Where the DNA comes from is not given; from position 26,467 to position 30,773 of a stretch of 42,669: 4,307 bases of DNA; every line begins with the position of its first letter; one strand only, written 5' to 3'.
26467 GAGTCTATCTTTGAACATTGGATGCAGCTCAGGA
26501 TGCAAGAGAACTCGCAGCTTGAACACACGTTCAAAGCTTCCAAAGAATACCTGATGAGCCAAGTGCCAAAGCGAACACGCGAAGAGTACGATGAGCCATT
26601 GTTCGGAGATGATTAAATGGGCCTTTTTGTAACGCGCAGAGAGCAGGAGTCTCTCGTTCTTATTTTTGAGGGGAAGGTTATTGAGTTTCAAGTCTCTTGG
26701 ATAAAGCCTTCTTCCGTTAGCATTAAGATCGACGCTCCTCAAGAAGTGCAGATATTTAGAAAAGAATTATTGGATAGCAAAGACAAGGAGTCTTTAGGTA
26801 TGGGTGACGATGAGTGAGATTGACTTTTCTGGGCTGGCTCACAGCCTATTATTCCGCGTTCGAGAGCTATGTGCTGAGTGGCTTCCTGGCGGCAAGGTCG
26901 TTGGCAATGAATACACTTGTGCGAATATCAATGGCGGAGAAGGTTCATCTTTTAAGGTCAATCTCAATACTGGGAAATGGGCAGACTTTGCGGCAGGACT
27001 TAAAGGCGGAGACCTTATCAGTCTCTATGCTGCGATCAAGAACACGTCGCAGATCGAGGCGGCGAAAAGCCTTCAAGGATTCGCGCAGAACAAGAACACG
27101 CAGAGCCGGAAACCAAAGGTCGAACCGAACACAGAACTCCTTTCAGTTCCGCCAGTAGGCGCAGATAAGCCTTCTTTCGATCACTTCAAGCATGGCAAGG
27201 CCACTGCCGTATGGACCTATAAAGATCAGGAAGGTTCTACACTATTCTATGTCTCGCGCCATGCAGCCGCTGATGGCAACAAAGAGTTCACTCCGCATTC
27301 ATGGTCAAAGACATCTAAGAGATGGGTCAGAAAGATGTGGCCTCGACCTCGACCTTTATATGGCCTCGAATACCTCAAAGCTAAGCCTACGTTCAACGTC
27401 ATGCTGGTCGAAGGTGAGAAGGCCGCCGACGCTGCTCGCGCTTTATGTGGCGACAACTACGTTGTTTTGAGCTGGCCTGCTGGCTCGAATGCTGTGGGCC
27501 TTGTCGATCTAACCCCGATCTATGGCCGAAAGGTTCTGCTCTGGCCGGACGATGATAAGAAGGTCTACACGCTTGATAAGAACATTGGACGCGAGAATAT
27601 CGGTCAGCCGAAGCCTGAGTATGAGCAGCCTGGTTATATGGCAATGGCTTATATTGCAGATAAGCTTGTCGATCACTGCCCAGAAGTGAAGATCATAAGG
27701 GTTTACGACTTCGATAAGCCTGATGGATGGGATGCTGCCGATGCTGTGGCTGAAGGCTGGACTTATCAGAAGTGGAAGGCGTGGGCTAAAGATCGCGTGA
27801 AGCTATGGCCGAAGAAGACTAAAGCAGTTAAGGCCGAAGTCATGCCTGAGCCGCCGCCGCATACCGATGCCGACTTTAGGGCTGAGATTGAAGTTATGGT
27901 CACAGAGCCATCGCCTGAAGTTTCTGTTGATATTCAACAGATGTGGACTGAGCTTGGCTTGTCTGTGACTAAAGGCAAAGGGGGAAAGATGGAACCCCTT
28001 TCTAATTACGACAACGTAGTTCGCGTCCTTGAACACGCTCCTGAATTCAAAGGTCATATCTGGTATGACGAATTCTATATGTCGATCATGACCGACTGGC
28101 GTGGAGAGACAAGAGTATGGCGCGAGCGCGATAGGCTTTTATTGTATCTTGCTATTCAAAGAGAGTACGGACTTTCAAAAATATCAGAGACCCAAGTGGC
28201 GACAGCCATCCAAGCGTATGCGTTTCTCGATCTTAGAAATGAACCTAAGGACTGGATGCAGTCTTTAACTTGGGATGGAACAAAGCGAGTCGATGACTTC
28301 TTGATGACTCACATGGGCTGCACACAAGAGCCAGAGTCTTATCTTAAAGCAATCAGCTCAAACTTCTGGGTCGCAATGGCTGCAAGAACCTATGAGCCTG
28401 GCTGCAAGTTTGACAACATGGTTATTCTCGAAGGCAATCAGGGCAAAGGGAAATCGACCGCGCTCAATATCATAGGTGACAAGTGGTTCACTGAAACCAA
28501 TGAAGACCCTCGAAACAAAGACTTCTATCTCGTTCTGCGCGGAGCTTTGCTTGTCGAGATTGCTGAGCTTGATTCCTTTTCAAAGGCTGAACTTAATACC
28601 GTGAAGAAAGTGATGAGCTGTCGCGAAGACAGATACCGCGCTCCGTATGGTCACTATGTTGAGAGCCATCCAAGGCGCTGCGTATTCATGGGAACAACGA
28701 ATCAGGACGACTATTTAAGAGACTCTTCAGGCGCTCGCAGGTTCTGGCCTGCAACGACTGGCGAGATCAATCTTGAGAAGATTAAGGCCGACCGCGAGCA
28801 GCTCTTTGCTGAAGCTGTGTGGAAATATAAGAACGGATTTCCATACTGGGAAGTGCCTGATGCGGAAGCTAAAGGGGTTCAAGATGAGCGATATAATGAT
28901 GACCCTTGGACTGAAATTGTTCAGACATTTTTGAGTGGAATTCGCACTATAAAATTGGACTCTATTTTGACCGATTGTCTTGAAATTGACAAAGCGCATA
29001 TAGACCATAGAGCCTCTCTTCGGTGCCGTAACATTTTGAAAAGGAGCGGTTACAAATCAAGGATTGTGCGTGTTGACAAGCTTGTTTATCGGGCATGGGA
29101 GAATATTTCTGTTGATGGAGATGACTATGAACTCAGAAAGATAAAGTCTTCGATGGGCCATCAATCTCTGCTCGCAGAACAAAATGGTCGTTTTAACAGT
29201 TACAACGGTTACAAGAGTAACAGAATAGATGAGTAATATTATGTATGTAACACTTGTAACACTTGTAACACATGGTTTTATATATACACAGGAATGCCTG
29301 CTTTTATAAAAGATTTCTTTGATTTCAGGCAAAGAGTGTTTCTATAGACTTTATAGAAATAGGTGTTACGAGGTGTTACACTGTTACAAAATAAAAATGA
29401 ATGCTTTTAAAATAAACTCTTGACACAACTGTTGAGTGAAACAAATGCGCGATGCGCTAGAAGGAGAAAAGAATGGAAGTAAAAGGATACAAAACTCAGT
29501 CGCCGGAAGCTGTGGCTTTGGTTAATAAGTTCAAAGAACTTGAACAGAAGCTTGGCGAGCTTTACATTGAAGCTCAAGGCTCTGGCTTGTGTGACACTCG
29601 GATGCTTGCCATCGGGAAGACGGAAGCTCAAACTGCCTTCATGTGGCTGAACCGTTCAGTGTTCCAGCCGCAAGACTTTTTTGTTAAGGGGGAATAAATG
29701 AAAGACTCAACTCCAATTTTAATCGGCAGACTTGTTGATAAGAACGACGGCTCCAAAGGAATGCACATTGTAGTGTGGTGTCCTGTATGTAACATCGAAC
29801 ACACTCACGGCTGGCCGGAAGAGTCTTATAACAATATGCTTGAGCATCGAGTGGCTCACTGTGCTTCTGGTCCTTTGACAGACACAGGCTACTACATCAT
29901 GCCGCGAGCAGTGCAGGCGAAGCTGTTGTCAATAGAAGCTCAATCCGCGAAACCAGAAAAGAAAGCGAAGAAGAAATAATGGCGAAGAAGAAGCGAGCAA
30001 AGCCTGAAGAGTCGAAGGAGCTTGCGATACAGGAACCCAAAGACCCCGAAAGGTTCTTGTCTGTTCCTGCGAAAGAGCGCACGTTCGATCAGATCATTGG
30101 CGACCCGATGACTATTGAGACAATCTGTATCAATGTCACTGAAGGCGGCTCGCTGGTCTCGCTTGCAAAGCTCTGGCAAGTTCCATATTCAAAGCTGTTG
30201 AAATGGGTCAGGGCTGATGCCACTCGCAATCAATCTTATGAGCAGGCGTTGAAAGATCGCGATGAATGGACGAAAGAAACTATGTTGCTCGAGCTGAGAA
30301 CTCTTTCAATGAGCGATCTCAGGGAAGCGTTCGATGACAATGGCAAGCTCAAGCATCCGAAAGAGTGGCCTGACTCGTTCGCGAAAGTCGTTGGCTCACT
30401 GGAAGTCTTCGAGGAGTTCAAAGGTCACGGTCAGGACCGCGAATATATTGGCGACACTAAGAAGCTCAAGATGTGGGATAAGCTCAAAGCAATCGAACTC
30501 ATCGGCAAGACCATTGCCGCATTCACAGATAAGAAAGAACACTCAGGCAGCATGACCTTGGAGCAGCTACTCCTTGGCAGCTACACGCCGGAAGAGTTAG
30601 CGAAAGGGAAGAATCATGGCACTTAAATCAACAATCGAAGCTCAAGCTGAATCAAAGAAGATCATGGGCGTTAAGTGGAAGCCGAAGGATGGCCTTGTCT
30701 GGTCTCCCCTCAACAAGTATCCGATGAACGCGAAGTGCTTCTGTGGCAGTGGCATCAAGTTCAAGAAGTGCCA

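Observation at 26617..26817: Phage-encoded CsrA/RsmA homologue translationally coupled to the primase gene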

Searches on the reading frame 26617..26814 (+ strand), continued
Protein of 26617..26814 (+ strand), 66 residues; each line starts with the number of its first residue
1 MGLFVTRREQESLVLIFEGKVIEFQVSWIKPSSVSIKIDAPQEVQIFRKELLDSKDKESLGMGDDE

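Call 57: find_encoding_contigs(protein=P0009, flank=6000, max_places=2)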
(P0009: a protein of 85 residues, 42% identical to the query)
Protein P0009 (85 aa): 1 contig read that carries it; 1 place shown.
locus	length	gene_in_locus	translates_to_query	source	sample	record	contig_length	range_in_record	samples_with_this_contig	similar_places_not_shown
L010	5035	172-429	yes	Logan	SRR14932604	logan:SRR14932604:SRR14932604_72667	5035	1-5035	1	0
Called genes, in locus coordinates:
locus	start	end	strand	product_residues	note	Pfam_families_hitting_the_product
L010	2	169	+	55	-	?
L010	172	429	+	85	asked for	PF02599:CsrA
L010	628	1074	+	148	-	-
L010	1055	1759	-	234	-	PF07963:N_methyl (weak)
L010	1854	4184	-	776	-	PF00072:Response_reg, PF00989:PAS, PF08448:PAS_4 (weak), PF13426:PAS_9, PF08448:PAS_4 (weak), PF13426:PAS_9, PF00512:HisKA (weak), PF02518:HATPase_c, +1 more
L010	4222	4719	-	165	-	PF00072:Response_reg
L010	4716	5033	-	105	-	?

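Call 58: search_dna_similar(query=window:26617-26814:+, collection=phages, mode=protein, max_rows=30, max_evalue=10)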
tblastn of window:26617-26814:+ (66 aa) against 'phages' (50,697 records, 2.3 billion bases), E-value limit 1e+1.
Records with a match: 42; places in all: 42; records where one place covers at least 80% of the query: 13.
Best place of each record, by identity: <60% 42.
By first word of the organism name: Vibrio 29; Lactococcus 13.
By host as written in the record: - 21; Lactococcus lactis 13; Vibrio crassostreae 6; Vibrio vulnificus 2.
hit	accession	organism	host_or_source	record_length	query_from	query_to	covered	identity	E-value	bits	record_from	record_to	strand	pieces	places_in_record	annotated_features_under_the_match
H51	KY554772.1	Lactococcus phage AM5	Lactococcus lactis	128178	5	64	91%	33.3%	5e+0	30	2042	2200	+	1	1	exodeoxyribonuclease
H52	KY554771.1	Lactococcus phage AM4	Lactococcus lactis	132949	5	64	91%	33.3%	5e+0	30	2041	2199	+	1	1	exodeoxyribonuclease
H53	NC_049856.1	Lactococcus phage AM4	Lactococcus lactis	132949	5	64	91%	33.3%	5e+0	30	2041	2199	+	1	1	exonuclease V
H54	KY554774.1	Lactococcus phage AM9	Lactococcus lactis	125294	5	64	91%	33.3%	5e+0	30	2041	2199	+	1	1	exodeoxyribonuclease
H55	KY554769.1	Lactococcus phage AM2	Lactococcus lactis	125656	5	64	91%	33.3%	5e+0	30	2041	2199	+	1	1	exodeoxyribonuclease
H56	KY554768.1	Lactococcus phage AM1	Lactococcus lactis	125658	5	64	91%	33.3%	5e+0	30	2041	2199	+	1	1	exodeoxyribonuclease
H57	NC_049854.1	Lactococcus phage AM1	Lactococcus lactis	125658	5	64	91%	33.3%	5e+0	30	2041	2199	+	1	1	exonuclease V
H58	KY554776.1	Lactococcus phage AM12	Lactococcus lactis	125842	5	64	91%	33.3%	5e+0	30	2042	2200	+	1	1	exodeoxyribonuclease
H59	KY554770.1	Lactococcus phage AM3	Lactococcus lactis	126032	5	64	91%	33.3%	5e+0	30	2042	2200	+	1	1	exodeoxyribonuclease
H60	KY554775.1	Lactococcus phage AM11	Lactococcus lactis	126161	5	64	91%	33.3%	5e+0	30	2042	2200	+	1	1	exodeoxyribonuclease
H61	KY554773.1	Lactococcus phage AM8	Lactococcus lactis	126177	5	64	91%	33.3%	5e+0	30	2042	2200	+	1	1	exodeoxyribonuclease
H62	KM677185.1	Lactococcus phage WRP3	Lactococcus lactis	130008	5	64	91%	33.3%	5e+0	30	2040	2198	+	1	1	exodeoxyribonuclease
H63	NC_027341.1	Lactococcus phage WRP3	Lactococcus lactis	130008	5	64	91%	33.3%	5e+0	30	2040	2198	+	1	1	exonuclease V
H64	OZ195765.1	Vibrio phage D65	Seawater and oysters mix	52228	3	53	77%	35.3%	5e+0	30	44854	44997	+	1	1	CsrA-like regulator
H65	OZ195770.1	Vibrio phage D59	Seawater and oysters mix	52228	3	53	77%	35.3%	5e+0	30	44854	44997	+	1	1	CsrA-like regulator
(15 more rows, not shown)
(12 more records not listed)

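Call 61: fold_search(model_id=the predicted structure, library=pdb)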
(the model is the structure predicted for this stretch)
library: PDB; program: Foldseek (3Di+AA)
matches with E <= 10: 265; with E <= 0.001: 0
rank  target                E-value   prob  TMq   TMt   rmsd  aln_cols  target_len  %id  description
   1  5z38_H                8.6e-03  1.00  0.68  0.79   1.8        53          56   32  Crystal structure of CsrA bound to CesT (released 2018-04-04)
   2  5z38_F                1.4e-02  1.00  0.64  0.72   2.4        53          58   30  Crystal structure of CsrA bound to CesT (released 2018-04-04)
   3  1vpz_B                1.8e-02  1.00  0.65  0.76   2.1        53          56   30  Crystal structure of a putative carbon storage regulator protein (csra, pa0905) from pseudomonas aeruginosa at 2.05 A  (released 2004-12-14)
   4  2bti_B                1.8e-02  1.00  0.65  0.74   2.1        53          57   30  Structure-function studies of the RmsA CsrA post-transcriptional global regulator protein family reveals a class of RN (released 2006-01-04)
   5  5z38_J                1.8e-02  1.00  0.63  0.74   2.1        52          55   31  Crystal structure of CsrA bound to CesT (released 2018-04-04)
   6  1vpz_A                2.1e-02  1.00  0.64  0.73   2.1        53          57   30  Crystal structure of a putative carbon storage regulator protein (csra, pa0905) from pseudomonas aeruginosa at 2.05 A  (released 2004-12-14)
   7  5z38_L                2.9e-02  1.00  0.62  0.75   2.0        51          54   31  Crystal structure of CsrA bound to CesT (released 2018-04-04)
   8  2mfc_MODEL_1_A        3.7e-02  1.00  0.65  0.72   1.8        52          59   27  Csr/Rsm protein-RNA recognition - A molecular affinity ruler: RsmZ(SL1)/RsmE(dimer) 2:1 complex (released 2014-02-26)
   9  2bti_A                3.9e-02  1.00  0.68  0.77   1.8        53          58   32  Structure-function studies of the RmsA CsrA post-transcriptional global regulator protein family reveals a class of RN (released 2006-01-04)
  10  2jpp_MODEL_1_A        6.1e-02  1.00  0.63  0.77   2.1        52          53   27  Structural basis of RsmA/CsrA RNA recognition: Structure of RsmE bound to the Shine-Dalgarno sequence of hcnA  (released 2007-08-21)
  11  5dmb_D                6.5e-02  1.00  0.62  0.57   2.6        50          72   38  Crystal structure of a translational regulator bound to a flagellar assembly factor (released 2016-08-24)
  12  7yr6_B                1.1e-01  1.00  0.58  0.67   2.8        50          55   34  Cryo-EM structure of Pseudomonas aeruginosa RsmZ RNA in complex with two RsmA protein dimers (released 2023-05-17)
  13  1y00_MODEL_1_A        4.8e-01  0.63  0.45  0.48   3.7        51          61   33  Solution structure of the Carbon Storage Regulator protein CsrA (released 2005-06-21)
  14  3ax0_B                1.3e+00  0.13  0.25  0.22   5.5        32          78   16  Crystal structure of Streptomyces tyrosinase in a complex with caddie Y98F mutant soaked in a Cu(II)-containing soluti (released 2011-06-29)
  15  2zmz_B                1.4e+00  0.13  0.25  0.22   5.3        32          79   16  The 1.37-A crystal structure of the hydroxylamine-induced deoxy-form of the copper-bound tyrosinase in complex with a  (released 2009-05-05)
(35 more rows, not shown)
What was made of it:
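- On CsrA/RsmA family (Pfam PF02599): Foldseek ranks 1-12 are CsrA/RsmA/RsmE chains at TM 0.57-0.79 and rmsd about 2 Å (call 61).
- Foldseek ranks 1-12 are CsrA/RsmA/RsmE chains at TM 0.57-0.79, and rank 13 is the CsrA NMR model at about 0.45 (call 61). CsrA binding surfaces are built from both chains, so a heterodimer would have altered sites (family knowledge from the RsmE-RNA structure 2JPP, which is among the structural hits in call 61).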

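Call 69: find_related_loci(query=window:26617-26814:+, collection=metagenome_contigs, flank=5000)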
Query window:26617-26814:+ (66 aa) in metagenome_contigs; peptide patterns used: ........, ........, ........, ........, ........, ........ (x = any residue, [..] = any of these).
447 stretches matched a pattern, but none encodes a relative of the query by tblastn (E <= 1e-3).

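Call 71: find_related_loci(query=A2, collection=metagenome_contigs, flank=5000)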
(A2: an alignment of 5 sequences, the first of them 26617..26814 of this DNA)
Query A2 (66 aa) in metagenome_contigs; peptide patterns used: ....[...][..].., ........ (x = any residue, [..] = any of these).
409 stretches matched a pattern; 16 encode a relative of the query (tblastn E <= 1e-3); 16 distinct loci.
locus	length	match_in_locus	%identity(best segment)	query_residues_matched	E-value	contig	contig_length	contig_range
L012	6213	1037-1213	37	3-61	2e-7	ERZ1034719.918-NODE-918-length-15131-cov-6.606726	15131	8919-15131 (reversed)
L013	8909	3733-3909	37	3-61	2e-7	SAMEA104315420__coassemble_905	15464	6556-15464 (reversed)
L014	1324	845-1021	37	3-61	2e-7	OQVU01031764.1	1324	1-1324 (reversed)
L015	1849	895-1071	37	3-61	2e-7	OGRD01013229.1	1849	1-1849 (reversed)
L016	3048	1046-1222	37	3-61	2e-7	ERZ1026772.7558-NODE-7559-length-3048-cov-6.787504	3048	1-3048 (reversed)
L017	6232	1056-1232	37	3-61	2e-7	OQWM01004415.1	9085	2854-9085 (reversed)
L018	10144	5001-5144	41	3-53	4e-7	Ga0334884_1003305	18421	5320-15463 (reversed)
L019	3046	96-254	41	3-58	3e-6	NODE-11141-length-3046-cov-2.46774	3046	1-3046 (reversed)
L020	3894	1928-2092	40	3-60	5e-6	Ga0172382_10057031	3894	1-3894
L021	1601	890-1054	40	3-60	4e-6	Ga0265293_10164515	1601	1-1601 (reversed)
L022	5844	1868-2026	38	3-58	8e-6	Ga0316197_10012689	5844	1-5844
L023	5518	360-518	38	3-58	8e-6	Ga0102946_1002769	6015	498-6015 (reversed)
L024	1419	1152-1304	33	3-53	1e-5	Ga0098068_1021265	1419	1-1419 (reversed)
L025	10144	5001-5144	37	3-53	2e-5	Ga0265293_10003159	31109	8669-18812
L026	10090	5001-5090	53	24-53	2e-5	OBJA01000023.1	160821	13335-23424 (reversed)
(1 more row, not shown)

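Call 74: search_protein_families(library=pfam, proteins=[L018:5238-7964:+, L018:4487-4990:+, L018:2772-3887:+, L018:4998-5222:+, L013:3276-3710:+, L013:3730-3945:+, L013:4266-5996:+, L013:431-2614:+, L013:6868-7383:+, L013:7394-8212:+], max_evalue=0.001)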
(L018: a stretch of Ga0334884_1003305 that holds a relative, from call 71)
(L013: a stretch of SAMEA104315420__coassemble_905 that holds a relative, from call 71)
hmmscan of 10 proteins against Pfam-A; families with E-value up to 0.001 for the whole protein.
L018:5238-7964:+ (909 aa): 1 family
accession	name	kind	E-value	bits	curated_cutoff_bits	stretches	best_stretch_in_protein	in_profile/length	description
PF01973.23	MptE-like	-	1.6e-34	119.6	34.6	1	216-383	11-170/171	6-hydroxymethylpterin diphosphokinase MptE-like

L018:4487-4990:+ (168 aa): 1 family
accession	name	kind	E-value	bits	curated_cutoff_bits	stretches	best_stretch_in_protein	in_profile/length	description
PF02623.20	FliW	-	3.3e-36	124.2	25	1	24-143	1-122/122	FliW protein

L018:2772-3887:+ (372 aa): 0 families

L018:4998-5222:+ (75 aa): 1 family
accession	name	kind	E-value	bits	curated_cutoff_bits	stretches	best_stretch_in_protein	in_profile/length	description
PF02599.21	CsrA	-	1e-25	89.9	27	1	1-52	1-52/53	Global regulator protein family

L013:3276-3710:+ (145 aa): 0 families

L013:3730-3945:+ (72 aa): 1 family
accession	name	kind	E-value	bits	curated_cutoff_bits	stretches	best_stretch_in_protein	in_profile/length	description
PF02599.21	CsrA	-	2.1e-21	76.1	27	1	1-53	1-50/53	Global regulator protein family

L013:4266-5996:+ (577 aa): 0 families

L013:431-2614:+ (728 aa): 1 family
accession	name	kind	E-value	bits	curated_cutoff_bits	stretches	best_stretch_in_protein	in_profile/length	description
PF12784.13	PDDEXK_2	-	0.00064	19.9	27.4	0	500-556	66-117/229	PD-(D/E)XK nuclease family transposase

L013:6868-7383:+ (172 aa): 0 families

L013:7394-8212:+ (273 aa): 2 families
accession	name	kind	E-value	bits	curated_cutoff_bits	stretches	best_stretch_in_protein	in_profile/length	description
PF02673.24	BacA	-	1.1e-71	242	33.4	1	12-265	3-257/257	Bacitracin resistance protein BacA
PF01925.25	TauE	-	0.00018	21.7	32.6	1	87-254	61-224/237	Sulfite exporter TauE/SafE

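Call 89: search_protein_families(library=ncbifam, proteins=[window:26617-26814:+], max_evalue=1)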
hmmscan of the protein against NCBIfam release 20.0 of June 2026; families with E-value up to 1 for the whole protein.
window:26617-26814:+ (66 aa): 3 families
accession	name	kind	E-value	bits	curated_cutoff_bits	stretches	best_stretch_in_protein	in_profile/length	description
NF002469.0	PRK01712.1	equivalog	2.6e-08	33.7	73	1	3-54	2-50/65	carbon storage regulator CsrA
TIGR00202.1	csrA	equivalog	1e-06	28.8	70.1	1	3-53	2-49/69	carbon storage regulator CsrA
NF001844.0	PRK00568.1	equivalog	0.0048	16.9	106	1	3-53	2-49/76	carbon storage regulator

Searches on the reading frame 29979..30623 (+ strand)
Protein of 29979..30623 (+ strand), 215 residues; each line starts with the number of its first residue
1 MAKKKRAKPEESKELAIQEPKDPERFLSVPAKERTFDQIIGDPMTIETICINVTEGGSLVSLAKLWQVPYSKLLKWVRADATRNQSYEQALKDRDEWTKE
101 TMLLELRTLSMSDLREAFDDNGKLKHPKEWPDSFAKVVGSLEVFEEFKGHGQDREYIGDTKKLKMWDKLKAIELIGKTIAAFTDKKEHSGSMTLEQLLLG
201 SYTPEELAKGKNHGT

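Call 32: search_protein_families(library=phrogs, proteins=[window:29979-30623:+], max_evalue=0.001)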
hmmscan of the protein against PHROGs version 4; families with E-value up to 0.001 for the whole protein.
window:29979-30623:+ (215 aa): 2 families
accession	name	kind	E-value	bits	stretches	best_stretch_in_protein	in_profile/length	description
phrog_51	-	head and packaging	3.1e-09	38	1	87-193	141-225/261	terminase small subunit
phrog_1482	-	head and packaging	3.8e-05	24.3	1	45-103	19-78/147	terminase small subunit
